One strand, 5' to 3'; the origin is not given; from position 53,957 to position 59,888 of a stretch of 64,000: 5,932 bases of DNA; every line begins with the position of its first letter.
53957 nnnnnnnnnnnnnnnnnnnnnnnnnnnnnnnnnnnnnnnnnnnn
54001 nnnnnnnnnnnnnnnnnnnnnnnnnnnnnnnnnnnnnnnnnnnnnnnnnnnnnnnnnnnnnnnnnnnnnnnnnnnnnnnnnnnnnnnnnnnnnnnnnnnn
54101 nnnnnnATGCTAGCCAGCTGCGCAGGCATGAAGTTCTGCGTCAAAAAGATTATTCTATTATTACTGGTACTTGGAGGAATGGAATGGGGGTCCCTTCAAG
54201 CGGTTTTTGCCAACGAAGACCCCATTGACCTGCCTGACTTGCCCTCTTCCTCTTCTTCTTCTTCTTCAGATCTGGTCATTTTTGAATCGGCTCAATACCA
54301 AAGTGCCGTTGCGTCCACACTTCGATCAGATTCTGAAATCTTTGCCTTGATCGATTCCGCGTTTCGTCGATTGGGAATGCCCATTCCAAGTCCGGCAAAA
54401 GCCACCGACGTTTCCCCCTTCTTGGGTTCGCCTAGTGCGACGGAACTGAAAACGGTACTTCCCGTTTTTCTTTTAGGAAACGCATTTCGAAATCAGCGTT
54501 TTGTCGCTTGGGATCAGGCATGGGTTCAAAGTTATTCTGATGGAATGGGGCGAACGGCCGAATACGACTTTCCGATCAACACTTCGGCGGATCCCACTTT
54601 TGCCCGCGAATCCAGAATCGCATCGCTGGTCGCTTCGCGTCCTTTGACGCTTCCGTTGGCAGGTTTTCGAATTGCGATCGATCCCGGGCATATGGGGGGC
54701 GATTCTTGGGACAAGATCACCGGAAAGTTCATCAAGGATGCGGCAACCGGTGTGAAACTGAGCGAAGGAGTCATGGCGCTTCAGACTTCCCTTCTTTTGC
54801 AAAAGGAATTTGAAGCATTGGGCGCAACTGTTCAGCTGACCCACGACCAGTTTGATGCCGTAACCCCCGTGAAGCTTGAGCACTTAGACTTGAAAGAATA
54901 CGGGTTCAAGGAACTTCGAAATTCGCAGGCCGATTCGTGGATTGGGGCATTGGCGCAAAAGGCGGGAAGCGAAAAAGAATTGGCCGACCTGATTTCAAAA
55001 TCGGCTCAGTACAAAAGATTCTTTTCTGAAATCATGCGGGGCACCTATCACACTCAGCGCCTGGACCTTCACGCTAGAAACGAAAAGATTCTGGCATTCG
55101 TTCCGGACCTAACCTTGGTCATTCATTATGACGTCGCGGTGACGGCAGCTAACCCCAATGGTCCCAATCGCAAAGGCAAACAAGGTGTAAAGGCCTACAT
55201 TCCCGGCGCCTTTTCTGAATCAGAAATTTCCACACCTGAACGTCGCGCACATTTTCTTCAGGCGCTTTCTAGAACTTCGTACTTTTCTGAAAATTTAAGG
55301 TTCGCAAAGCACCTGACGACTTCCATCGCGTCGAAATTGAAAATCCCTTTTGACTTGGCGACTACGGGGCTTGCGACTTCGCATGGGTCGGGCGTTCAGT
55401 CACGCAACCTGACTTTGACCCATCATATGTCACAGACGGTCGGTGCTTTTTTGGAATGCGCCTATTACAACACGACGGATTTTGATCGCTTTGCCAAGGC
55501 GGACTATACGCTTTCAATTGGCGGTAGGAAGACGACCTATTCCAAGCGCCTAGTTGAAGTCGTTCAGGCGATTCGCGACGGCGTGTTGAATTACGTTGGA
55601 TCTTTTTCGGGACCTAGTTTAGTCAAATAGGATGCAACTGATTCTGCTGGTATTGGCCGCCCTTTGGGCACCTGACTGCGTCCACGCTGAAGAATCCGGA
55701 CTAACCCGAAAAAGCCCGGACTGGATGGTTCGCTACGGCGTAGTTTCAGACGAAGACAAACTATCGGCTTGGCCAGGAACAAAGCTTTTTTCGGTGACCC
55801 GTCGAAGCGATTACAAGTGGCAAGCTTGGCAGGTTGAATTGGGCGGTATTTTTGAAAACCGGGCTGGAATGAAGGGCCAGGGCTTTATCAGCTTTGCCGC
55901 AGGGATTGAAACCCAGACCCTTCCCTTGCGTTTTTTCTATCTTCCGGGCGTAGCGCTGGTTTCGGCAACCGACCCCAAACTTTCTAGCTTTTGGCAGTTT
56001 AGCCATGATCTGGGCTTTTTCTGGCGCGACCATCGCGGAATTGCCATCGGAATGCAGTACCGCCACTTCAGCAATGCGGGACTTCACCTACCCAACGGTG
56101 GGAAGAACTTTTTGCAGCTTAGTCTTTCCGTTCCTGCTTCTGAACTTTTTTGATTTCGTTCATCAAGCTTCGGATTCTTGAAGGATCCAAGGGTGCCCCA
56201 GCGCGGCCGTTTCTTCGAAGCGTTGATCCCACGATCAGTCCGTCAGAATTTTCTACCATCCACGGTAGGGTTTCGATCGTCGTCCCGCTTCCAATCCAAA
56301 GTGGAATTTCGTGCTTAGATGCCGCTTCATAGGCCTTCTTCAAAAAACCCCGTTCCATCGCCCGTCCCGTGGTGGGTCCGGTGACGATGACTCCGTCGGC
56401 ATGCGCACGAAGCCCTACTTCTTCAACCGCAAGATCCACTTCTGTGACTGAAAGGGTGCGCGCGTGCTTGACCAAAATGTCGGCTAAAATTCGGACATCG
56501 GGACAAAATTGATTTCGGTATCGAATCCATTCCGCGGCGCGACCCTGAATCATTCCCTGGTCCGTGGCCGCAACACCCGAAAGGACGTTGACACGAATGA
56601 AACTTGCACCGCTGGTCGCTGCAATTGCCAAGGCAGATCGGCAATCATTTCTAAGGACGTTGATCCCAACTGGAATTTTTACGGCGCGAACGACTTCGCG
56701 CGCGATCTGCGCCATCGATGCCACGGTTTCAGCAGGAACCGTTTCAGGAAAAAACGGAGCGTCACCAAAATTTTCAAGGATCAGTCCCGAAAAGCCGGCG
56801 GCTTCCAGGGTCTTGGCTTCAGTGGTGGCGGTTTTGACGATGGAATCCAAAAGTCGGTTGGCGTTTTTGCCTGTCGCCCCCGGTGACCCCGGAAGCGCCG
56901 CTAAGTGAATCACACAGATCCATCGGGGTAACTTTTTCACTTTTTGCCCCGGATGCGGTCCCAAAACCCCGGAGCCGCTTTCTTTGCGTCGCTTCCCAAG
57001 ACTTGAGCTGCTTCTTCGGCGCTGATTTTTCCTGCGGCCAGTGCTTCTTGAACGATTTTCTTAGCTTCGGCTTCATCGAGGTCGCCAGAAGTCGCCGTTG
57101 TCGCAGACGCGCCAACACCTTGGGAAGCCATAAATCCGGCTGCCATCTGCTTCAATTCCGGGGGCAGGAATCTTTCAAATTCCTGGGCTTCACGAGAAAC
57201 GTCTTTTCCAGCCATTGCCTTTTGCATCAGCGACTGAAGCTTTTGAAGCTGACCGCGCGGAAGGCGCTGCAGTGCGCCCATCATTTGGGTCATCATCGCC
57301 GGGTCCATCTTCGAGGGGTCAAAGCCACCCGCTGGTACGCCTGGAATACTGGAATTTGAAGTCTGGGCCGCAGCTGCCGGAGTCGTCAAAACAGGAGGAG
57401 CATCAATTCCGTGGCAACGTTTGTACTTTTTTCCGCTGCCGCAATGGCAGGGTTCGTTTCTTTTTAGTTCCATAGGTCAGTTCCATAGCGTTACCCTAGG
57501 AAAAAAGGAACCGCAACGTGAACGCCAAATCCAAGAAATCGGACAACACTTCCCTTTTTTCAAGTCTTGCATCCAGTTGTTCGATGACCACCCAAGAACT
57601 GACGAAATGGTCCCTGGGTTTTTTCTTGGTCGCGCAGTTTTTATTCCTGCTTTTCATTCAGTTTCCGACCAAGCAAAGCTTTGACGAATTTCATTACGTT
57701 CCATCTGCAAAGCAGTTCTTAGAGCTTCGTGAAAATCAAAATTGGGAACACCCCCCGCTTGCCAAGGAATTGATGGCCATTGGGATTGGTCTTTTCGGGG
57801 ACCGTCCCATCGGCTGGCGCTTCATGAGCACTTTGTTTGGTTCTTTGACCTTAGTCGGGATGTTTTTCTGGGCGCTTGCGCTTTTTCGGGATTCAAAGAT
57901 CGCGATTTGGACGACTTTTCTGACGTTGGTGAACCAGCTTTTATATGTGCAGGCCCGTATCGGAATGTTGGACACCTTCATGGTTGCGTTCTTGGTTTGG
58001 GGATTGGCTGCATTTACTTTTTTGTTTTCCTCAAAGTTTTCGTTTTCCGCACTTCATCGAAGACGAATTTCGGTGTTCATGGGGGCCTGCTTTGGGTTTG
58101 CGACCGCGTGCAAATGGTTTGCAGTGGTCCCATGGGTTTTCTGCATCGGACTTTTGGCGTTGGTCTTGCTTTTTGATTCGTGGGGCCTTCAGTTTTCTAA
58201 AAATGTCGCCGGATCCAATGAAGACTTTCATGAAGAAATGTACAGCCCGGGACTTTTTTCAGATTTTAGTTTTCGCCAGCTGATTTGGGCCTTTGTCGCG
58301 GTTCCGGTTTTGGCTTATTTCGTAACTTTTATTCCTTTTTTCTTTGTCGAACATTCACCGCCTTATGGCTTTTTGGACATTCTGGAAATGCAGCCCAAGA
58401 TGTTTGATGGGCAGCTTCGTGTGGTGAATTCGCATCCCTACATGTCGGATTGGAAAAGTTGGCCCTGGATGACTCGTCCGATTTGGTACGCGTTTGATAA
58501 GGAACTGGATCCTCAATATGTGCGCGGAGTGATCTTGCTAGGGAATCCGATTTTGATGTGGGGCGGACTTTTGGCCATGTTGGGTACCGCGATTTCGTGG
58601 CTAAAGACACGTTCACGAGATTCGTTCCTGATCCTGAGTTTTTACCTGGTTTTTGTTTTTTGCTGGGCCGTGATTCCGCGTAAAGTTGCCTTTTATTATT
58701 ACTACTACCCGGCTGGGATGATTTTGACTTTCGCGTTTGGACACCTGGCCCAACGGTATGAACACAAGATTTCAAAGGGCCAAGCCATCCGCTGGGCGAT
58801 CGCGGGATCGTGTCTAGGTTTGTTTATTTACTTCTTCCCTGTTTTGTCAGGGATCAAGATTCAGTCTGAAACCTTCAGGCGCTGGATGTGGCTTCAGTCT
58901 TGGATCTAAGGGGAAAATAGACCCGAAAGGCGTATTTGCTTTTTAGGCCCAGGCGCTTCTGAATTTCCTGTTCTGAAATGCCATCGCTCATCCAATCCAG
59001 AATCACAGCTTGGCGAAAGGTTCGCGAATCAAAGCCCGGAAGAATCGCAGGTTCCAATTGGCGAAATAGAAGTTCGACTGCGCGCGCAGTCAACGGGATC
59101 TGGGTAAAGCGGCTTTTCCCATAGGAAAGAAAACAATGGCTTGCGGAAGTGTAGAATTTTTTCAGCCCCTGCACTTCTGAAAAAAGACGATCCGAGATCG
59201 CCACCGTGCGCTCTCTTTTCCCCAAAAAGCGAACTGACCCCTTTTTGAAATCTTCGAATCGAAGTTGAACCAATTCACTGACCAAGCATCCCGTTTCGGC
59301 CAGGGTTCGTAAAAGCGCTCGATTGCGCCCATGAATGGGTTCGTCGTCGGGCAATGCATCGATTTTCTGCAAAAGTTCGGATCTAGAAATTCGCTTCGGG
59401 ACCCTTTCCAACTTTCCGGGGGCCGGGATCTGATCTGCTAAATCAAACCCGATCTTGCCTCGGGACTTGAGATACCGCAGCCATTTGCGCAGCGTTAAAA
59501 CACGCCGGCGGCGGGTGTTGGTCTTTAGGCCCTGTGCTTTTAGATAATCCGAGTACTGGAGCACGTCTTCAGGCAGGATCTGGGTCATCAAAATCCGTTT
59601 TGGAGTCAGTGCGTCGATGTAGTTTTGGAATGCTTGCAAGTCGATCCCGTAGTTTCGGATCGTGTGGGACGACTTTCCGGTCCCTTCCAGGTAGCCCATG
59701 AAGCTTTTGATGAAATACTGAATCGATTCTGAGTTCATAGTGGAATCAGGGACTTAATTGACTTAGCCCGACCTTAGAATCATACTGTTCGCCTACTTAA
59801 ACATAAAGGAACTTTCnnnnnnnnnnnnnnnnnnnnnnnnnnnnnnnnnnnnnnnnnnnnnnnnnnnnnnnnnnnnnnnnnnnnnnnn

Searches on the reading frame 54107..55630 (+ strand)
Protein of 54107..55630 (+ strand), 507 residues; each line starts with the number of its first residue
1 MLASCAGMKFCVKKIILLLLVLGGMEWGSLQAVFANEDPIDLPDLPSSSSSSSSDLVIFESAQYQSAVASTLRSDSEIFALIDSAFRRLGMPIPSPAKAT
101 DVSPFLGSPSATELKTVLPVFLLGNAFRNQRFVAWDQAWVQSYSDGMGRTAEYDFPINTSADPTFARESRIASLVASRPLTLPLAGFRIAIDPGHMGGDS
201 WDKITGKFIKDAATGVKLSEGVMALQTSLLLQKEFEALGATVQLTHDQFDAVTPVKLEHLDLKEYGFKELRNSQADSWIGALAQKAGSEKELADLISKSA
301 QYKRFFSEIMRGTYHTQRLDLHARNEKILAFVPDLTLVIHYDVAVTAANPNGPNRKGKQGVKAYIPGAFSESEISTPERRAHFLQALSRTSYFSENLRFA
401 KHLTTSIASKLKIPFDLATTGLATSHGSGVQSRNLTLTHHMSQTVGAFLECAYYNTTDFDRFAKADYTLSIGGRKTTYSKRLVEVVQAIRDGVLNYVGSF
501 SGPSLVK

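Call 85: search_protein_families(library=pfam, proteins=[window:54107-55630:+], max_evalue=0.000001)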
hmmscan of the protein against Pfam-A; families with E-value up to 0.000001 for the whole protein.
window:54107-55630:+ (507 aa): 1 family
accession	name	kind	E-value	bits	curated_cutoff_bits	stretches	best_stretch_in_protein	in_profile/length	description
PF01520.23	Amidase_3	-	1.9e-09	38.2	27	0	189-251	1-52/174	N-acetylmuramoyl-L-alanine amidase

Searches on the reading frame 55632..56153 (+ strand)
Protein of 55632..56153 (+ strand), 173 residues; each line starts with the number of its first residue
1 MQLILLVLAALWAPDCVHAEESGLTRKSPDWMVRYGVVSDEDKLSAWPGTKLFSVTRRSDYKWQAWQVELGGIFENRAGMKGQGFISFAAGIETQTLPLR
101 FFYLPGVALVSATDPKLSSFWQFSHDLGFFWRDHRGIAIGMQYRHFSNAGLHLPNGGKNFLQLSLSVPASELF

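Call 85: search_protein_families(library=pfam, proteins=[window:55632-56153:+], max_evalue=0.000001)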
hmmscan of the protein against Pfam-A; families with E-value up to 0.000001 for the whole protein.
window:55632-56153:+ (173 aa): 1 family
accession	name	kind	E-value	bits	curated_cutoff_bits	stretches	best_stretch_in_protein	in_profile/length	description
PF09411.16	PagL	-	1e-11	45.6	23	1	49-167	20-135/136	Lipid A 3-O-deacylase (PagL)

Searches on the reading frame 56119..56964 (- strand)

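Call 86: search_protein_families(library=pfam, proteins=[window:56119-56964:-], max_evalue=0.0001)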
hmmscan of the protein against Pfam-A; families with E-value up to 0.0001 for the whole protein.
window:56119-56964:- (281 aa): 1 family
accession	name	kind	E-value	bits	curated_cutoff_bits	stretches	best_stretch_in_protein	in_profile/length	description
PF03437.21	BtpA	-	1.8e-73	247.6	30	1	16-272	6-253/254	BtpA family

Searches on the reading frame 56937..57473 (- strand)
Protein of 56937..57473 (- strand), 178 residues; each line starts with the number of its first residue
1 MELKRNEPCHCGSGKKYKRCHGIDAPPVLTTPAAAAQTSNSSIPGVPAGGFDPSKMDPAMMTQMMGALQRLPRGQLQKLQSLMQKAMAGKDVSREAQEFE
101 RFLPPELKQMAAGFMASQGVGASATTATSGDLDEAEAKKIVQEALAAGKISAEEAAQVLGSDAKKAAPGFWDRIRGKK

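Call 86: search_protein_families(library=pfam, proteins=[window:56937-57473:-], max_evalue=0.0001)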
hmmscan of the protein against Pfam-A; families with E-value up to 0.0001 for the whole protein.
window:56937-57473:- (178 aa): 1 family
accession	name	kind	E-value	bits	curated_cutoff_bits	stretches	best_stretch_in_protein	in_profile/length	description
PF02810.21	SEC-C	-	9.6e-10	38.6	20.4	1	5-22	1-18/19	SEC-C motif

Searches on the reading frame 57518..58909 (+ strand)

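Call 86: search_protein_families(library=pfam, proteins=[window:57518-58909:+], max_evalue=0.0001)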
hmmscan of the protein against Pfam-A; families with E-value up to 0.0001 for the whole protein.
window:57518-58909:+ (463 aa): 2 families
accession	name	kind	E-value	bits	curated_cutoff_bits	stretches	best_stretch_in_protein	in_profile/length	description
PF16192.10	PMT_4TMC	-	1.6e-16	60.8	32.4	1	287-462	4-202/202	C-terminal four TMM region of protein-O-mannosyltransferase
PF02366.24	PMT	-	5.6e-09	36.4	22.7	1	99-271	84-237/245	Dolichyl-phosphate-mannose-protein mannosyltransferase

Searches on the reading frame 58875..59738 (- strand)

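Call 86: search_protein_families(library=pfam, proteins=[window:58875-59738:-], max_evalue=0.0001)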
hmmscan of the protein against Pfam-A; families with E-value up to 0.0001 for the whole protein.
window:58875-59738:- (287 aa): 3 families
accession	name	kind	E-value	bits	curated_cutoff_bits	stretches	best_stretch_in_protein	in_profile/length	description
PF02899.23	Phage_int_SAM_1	-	2e-11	44.4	22.3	1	10-94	1-83/83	Phage integrase, N-terminal SAM-like domain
PF00589.27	Phage_integrase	-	4.3e-07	30.3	27.1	1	121-274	7-165/172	Phage integrase family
PF13102.12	Phage_int_SAM_5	-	1.5e-06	28.9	22.3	1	9-90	5-82/98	Phage integrase SAM-like domain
